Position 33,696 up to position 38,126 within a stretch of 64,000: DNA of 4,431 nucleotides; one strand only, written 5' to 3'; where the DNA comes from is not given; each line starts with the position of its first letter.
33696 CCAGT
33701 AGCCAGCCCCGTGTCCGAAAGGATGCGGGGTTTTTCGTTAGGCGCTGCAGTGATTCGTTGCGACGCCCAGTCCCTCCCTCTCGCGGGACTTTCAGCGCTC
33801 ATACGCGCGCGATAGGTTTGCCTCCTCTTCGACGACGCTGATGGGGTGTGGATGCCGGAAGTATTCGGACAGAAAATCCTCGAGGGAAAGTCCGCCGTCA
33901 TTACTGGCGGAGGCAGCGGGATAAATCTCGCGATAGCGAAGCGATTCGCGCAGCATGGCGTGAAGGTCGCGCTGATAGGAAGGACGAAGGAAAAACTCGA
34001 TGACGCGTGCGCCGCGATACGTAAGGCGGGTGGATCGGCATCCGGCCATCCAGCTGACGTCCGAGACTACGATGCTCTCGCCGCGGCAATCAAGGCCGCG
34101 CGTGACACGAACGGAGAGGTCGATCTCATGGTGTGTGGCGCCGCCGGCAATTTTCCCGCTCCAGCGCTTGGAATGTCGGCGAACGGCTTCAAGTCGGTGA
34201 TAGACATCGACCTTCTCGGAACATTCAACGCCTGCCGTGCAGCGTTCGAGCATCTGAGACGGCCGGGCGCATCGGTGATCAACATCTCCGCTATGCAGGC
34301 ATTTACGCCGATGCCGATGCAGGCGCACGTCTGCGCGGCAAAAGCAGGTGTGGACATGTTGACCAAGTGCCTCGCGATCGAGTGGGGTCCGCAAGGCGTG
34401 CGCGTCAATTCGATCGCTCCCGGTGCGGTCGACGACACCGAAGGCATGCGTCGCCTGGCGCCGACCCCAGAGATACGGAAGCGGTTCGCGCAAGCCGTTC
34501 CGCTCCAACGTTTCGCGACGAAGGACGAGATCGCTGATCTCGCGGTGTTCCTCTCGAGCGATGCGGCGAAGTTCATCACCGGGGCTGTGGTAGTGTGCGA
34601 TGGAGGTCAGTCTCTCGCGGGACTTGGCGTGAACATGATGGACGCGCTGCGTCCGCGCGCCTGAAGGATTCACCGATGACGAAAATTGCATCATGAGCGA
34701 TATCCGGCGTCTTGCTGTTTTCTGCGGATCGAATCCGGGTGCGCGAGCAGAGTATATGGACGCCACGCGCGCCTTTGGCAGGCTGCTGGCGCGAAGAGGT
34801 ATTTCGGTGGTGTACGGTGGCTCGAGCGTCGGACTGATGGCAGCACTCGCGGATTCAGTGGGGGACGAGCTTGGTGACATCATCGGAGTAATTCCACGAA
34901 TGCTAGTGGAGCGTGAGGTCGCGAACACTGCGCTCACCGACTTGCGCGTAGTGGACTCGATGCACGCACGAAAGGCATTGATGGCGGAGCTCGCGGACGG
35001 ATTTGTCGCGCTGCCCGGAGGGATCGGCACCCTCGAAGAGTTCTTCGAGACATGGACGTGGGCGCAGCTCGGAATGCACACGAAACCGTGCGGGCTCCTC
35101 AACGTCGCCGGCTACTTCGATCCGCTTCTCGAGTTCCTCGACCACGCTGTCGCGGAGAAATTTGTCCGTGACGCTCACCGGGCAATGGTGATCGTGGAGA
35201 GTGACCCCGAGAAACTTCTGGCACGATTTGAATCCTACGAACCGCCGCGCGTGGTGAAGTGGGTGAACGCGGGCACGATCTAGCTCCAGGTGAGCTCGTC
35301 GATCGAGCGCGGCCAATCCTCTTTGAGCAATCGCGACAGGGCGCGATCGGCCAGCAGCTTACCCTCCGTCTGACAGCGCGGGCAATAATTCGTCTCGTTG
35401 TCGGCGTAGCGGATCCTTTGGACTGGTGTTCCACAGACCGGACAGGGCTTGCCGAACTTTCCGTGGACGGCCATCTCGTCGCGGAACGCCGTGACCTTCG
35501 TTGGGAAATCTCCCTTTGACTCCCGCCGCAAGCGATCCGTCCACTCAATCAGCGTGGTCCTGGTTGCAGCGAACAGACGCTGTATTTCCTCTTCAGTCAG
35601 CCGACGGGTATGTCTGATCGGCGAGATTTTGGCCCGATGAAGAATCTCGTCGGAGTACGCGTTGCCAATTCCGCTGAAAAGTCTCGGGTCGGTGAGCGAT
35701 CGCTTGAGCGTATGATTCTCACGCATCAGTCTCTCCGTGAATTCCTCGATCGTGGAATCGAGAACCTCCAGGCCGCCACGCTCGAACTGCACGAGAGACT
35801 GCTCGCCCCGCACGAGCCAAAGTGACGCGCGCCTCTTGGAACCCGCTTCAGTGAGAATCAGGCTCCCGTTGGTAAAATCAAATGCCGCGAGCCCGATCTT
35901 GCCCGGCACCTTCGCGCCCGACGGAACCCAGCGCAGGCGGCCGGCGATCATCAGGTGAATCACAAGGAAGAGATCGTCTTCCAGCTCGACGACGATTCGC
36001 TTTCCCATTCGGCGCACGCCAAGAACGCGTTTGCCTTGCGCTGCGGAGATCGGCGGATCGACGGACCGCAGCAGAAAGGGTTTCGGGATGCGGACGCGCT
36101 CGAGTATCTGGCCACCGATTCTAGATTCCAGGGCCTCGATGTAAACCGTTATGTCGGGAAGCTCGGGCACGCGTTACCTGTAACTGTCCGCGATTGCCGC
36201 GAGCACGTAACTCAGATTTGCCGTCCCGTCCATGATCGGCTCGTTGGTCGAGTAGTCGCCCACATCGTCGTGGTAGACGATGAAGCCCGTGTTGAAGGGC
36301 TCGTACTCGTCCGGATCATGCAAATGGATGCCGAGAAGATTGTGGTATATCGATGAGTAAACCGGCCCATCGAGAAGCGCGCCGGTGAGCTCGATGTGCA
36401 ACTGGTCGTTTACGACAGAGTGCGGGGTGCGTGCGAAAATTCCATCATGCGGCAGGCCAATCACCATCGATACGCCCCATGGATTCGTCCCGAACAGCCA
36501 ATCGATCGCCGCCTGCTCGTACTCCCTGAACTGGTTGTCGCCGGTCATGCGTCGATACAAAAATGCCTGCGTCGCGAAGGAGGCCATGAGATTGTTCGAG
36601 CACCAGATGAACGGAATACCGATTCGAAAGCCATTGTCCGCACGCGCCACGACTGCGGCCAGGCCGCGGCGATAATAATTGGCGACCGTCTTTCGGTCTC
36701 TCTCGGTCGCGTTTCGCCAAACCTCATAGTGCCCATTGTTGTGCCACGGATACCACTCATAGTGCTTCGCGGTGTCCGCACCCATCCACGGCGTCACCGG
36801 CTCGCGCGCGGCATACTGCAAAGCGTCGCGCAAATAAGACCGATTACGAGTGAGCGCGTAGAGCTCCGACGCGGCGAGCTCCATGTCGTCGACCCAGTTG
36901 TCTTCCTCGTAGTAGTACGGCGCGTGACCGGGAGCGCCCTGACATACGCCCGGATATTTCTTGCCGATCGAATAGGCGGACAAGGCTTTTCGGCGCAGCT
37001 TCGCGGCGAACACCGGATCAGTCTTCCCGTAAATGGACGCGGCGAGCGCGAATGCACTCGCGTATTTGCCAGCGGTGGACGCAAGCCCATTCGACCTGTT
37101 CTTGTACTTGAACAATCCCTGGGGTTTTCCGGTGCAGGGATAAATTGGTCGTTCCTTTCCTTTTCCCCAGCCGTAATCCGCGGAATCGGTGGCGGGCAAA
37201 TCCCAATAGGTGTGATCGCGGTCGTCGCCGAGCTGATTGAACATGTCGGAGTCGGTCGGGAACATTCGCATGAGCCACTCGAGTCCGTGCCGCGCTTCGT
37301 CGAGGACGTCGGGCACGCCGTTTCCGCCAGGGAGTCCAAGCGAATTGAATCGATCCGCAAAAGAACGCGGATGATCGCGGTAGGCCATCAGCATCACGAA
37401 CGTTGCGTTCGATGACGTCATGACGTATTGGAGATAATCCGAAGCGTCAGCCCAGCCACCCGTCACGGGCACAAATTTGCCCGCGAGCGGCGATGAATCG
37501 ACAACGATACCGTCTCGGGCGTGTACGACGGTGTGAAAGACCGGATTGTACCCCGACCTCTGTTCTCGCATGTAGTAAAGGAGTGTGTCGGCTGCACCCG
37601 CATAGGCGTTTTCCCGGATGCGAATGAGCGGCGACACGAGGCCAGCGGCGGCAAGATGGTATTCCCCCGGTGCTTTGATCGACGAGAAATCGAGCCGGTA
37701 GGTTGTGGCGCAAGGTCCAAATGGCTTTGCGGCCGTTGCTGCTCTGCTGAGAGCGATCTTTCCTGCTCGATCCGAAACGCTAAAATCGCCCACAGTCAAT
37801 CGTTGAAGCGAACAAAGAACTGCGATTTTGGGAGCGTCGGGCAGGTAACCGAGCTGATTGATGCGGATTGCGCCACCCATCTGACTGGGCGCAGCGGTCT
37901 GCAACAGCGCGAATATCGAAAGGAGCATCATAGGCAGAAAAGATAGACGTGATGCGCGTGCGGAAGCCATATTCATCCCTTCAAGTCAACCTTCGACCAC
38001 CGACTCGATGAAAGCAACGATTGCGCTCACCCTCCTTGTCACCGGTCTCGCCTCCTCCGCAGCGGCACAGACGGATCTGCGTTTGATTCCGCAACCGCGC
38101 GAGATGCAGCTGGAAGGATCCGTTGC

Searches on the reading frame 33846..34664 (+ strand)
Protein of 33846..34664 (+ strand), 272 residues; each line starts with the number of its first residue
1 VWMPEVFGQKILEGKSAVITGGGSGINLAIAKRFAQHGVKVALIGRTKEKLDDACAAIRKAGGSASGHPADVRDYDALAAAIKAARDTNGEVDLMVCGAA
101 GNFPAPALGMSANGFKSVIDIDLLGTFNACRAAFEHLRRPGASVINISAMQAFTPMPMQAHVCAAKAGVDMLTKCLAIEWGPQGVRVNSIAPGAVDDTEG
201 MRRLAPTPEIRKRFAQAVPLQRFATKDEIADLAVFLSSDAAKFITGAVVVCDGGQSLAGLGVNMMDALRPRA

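Call 9: search_protein_families(library=pfam, proteins=[window:33846-34664:+])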
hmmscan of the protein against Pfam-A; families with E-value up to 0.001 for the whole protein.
window:33846-34664:+ (272 aa): 4 families
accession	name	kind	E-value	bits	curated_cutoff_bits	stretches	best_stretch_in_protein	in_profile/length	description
PF13561.12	adh_short_C2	-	4.2e-56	190.6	27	1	24-255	6-235/236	Enoyl-(Acyl carrier protein) reductase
PF00106.31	adh_short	-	3.6e-45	154.3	26.6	1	15-204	1-190/195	short chain dehydrogenase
PF23441.1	SDR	-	2.5e-08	34.1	27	1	16-204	9-203/258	SDR-like rossmann domain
PF08659.16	KR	-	3e-08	34.2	22.6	1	18-195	4-178/180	KR domain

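Call 20: find_homologous_proteins(query=window:33846-34664:+, max_evalue=1e-40)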
Query window:33846-34664:+ (272 aa): 7968 proteins with E <= 1e-40 among 8000 candidates; the best 120 are listed.
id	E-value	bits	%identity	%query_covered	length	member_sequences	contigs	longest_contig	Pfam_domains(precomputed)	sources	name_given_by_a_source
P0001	8.2e-171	584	100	99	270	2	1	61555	PF08659.17,PF13561.13,PF23441.1,PF00106.32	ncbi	-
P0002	1.4e-157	541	92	99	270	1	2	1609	PF08659.17,PF13561.13,PF23441.1,PF00106.32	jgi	jgi:NAD(P)-dependent dehydrogenase (short-subunit alcohol dehydrogenase family)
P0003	3.6e-156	536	91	99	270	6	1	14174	PF08659.17,PF13561.13,PF23441.1,PF00106.32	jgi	jgi:NAD(P)-dependent dehydrogenase (short-subunit alcohol dehydrogenase family)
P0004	2.4e-152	524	87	99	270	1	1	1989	PF08659.17,PF13561.13,PF23441.1,PF00106.32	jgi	jgi:NAD(P)-dependent dehydrogenase (short-subunit alcohol dehydrogenase family)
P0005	2.6e-152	524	88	99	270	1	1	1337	PF08659.17,PF13561.13,PF23441.1,PF00106.32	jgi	jgi:NAD(P)-dependent dehydrogenase (short-subunit alcohol dehydrogenase family)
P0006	3.1e-151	520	85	99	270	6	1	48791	PF08659.17,PF13561.13,PF23441.1,PF00106.32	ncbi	-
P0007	1.0e-150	518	85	99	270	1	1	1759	PF08659.17,PF13561.13,PF23441.1,PF00106.32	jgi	jgi:NAD(P)-dependent dehydrogenase (short-subunit alcohol dehydrogenase family)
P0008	3.3e-150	517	86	99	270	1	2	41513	PF08659.17,PF13561.13,PF23441.1,PF00106.32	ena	-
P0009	2.0e-149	514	85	99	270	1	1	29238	PF08659.17,PF13561.13,PF23441.1,PF00106.32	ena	-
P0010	2.8e-149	514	85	99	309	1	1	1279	PF08659.17,PF13561.13,PF23441.1,PF00106.32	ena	-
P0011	4.8e-149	513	86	99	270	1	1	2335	PF08659.17,PF13561.13,PF23441.1,PF00106.32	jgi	jgi:NAD(P)-dependent dehydrogenase (short-subunit alcohol dehydrogenase family)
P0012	5.3e-149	513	84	99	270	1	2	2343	PF08659.17,PF13561.13,PF23441.1,PF00106.32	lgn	-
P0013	5.7e-149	513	85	99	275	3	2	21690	PF08659.17,PF13561.13,PF23441.1,PF00106.32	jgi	jgi:NAD(P)-dependent dehydrogenase (short-subunit alcohol dehydrogenase family)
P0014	1.1e-148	512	85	99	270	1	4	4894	PF08659.17,PF13561.13,PF23441.1,PF00106.32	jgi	jgi:NAD(P)-dependent dehydrogenase (short-subunit alcohol dehydrogenase family)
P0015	1.1e-148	512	84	99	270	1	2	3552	PF08659.17,PF13561.13,PF23441.1,PF00106.32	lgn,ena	-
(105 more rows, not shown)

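Call 42: search_protein_families(library=ncbifam, proteins=[window:33852-34664:+], max_evalue=0.001)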
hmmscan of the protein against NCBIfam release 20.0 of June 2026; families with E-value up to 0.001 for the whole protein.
window:33852-34664:+ (270 aa): 232 families (the best 25 are shown)
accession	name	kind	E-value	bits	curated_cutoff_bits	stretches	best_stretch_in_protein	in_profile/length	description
NF005752.0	PRK07576.1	subfamily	1e-117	392.3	321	1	10-264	7-261/271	SDR family oxidoreductase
NF005811.0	PRK07677.1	equivalog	1.1e-64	218.4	318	1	11-256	2-250/254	2,4-dienoyl-CoA reductase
NF005559.1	PRK07231.1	subfamily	6.4e-58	196.2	215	1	10-254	2-248/249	glucose 1-dehydrogenase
NF052558.1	MBtsdlDhBudC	equivalog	8.9e-52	176.1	270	1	11-254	2-242/250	meso-2,3-butanediol dehydrogenase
NF004791.0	PRK06138.1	equivalog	1.3e-51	175.4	312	1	10-255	3-251/252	SDR family oxidoreductase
NF004198.0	PRK05653.1-3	equivalog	3.9e-51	173.9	296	1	8-254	3-247/248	3-oxoacyl-ACP reductase FabG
NF009466.0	PRK12826.1-2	subfamily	6.4e-51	173.2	222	1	13-254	4-245/248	3-oxoacyl-ACP reductase FabG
NF005893.0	PRK07856.1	equivalog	1.4e-50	172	255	1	10-252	7-240/255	SDR family oxidoreductase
NF004774.0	PRK06114.1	equivalog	6.3e-50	169.9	360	1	10-252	14-258/262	SDR family oxidoreductase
NF004778.0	PRK06124.1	equivalog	1.7e-49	168.6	303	1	9-254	8-253/256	SDR family oxidoreductase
TIGR01830.1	3oxo_ACP_reduc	equivalog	2.2e-49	168.3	297.75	1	15-252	1-237/239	3-oxoacyl-[acyl-carrier-protein] reductase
NF005067.0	PRK06484.1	equivalog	1.5e-48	165.6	713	1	11-253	272-511/524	short chain dehydrogenase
NF005681.0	PRK07478.1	subfamily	2.6e-48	164.6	267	1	9-255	3-251/254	SDR family oxidoreductase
NF009468.0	PRK12826.1-4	equivalog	3.4e-48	164.6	318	1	9-255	4-249/256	SDR family oxidoreductase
NF005309.0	PRK06841.1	subfamily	1.4e-47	162.3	286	1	10-254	13-253/255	GolD/DthD family dehydrogenase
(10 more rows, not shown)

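Call 43: search_solved_structures(query=window:33852-34664:+, max_evalue=1e-20)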
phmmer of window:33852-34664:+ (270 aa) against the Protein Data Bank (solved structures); distinct sequences matched with E-value up to 1e-20: 295 (the best 60 are shown).
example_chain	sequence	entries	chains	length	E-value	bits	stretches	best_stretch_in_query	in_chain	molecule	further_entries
4fc6_A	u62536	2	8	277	9.9e-54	185.8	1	5-254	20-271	Peroxisomal 2,4-dienoyl-CoA reductase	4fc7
3imf_A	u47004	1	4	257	2.2e-52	181.3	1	11-255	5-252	Short chain dehydrogenase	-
6lln_A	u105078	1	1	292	1.3e-41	146.1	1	4-255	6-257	Putative dehydrogenase involved in catabolism of citronellol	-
1vl8_A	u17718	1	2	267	2.6e-38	135.2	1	10-253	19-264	Gluconate 5-dehydrogenase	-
1rwb_A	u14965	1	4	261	2e-37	132.3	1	8-255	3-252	Glucose 1-dehydrogenase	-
1yxm_A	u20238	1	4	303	3.5e-37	131.5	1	8-256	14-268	peroxisomal trans 2-enoyl CoA reductase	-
1gee_A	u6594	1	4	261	7.4e-37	130.5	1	8-255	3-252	GLUCOSE 1-DEHYDROGENASE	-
1gco_A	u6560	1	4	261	1.9e-36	129.1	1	8-254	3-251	GLUCOSE DEHYDROGENASE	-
8hdn_A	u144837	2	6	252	2.9e-36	128.5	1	14-252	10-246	7-alpha-hydroxysteroid dehydrogenase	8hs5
3gaf_A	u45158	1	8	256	3e-36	128.5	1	14-252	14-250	7-ALPHA-HYDROXYSTEROID DEHYDROGENASE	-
8hdi_A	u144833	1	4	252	3e-36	128.5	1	14-252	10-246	7-alpha-hydroxysteroid dehydrogenase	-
1g6k_A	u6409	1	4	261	3.3e-36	128.3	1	8-254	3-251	GLUCOSE 1-DEHYDROGENASE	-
8hs9_E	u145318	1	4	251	3.5e-36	128.3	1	14-252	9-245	7-alpha-hydroxysteroid dehydrogenase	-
8hs4_A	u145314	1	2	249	4.9e-36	127.8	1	14-252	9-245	7-alpha-hydroxysteroid dehydrogenase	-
3aus_A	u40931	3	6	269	5.1e-36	127.7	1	10-254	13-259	Glucose 1-dehydrogenase 4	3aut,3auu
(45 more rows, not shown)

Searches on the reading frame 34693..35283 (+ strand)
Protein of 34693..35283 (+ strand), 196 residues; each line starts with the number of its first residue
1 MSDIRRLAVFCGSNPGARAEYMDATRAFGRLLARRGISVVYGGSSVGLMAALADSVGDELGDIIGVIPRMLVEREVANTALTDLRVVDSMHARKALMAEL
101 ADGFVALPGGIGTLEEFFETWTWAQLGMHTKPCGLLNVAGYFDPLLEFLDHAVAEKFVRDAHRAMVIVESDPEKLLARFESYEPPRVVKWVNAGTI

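Call 9: search_protein_families(library=pfam, proteins=[window:34693-35283:+])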
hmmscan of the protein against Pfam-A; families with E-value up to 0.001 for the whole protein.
window:34693-35283:+ (196 aa): 2 families
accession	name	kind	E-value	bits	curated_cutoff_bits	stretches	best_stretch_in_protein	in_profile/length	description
PF03641.19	Lysine_decarbox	-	8.4e-44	149.4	27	1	49-177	1-129/131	Possible lysine decarboxylase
PF18306.6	LDcluster4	-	9.9e-14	51.7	26.3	1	12-122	8-115/151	SLOG cluster4 family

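Call 42: search_protein_families(library=ncbifam, proteins=[window:34693-35283:+], max_evalue=0.001)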
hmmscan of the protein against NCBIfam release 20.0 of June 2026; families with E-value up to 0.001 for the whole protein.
window:34693-35283:+ (196 aa): 3 families
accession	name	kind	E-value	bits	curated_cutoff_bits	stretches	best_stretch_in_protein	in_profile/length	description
TIGR00730.1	TIGR00730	subfamily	5.8e-57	192.3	96.35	1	7-182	3-178/178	TIGR00730 family Rossman fold protein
NF058542.1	CtkRMPhLog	equivalog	2.4e-41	141.6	300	1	7-169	4-166/177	cytokinin riboside 5'-monophosphate phosphoribohydrolase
TIGR00725.1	TIGR00725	hypoth_equivalog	6e-09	35.5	106.9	1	19-122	14-113/159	TIGR00725 family protein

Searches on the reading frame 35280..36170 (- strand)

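Call 9: search_protein_families(library=pfam, proteins=[window:35280-36170:-])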
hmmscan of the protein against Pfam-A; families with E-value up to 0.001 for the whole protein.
window:35280-36170:- (296 aa): 5 families
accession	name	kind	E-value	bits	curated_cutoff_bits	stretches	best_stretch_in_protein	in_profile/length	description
PF01149.29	Fapy_DNA_glyco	-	1.4e-15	58.4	25.5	1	1-101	1-102/117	Formamidopyrimidine-DNA glycosylase N-terminal domain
PF06831.19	H2TH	-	6.5e-15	55.3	34.7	1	139-207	10-78/93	Formamidopyrimidine-DNA glycosylase H2TH domain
PF06827.20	zf-FPG_IleRS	-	3.6e-09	36.7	21.3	1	240-267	1-28/30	Zinc finger found in FPG and IleRS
PF05833.16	NFACT_N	-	3.7e-06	26.4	31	1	134-208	168-241/456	NFACT N-terminal and middle domains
PF18423.6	zf_CopZ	-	0.00032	21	28.4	0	261-289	2-30/62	Zinc binding domain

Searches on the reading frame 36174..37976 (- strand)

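Call 9: search_protein_families(library=pfam, proteins=[window:36174-37976:-])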
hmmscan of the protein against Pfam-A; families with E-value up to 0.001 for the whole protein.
window:36174-37976:- (600 aa): 2 families
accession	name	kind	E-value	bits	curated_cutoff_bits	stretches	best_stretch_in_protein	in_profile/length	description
PF00759.25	Glyco_hydro_9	-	6.9e-66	223.8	27.7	1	125-592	1-444/444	Glycosyl hydrolase family 9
PF02927.20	CelD_N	-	7.5e-14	52.7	24.6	1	35-113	4-84/86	Cellulase N-terminal ig-like domain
